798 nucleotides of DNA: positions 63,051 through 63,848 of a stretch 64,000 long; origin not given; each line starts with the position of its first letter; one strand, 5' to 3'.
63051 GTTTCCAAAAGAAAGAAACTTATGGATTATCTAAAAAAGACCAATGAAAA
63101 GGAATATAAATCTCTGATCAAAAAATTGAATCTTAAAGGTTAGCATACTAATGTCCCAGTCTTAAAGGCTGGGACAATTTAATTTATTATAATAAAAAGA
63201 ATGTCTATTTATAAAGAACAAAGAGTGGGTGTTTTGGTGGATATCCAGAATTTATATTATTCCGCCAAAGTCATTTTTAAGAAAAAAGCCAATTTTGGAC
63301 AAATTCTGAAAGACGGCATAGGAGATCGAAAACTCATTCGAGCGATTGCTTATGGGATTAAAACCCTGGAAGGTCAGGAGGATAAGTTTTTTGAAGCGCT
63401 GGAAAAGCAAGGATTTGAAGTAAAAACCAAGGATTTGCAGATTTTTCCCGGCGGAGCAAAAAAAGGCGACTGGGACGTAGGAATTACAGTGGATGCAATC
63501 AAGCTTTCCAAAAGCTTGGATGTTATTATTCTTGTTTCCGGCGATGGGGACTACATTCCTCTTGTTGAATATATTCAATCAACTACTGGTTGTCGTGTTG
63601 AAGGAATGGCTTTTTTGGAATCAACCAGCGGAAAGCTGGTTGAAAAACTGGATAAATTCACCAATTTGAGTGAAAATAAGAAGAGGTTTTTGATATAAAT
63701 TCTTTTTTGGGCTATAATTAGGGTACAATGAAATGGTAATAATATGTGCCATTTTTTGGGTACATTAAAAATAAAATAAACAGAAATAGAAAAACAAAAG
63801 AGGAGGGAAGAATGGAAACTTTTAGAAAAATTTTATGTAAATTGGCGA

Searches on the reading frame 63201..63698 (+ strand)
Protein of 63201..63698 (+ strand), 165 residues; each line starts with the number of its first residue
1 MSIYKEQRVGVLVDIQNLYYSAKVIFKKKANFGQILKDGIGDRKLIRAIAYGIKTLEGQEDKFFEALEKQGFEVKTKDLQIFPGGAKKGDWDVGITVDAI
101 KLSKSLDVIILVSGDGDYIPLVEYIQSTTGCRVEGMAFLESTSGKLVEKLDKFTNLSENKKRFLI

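Call 45: search_protein_families(library=pfam, proteins=[window:63201-63698:+])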
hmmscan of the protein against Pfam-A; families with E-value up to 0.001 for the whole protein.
window:63201-63698:+ (165 aa): 1 family
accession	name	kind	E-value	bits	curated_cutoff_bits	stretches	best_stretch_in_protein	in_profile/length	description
PF01936.24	NYN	-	1.5e-31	110.3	24.2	1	8-156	1-144/145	NYN domain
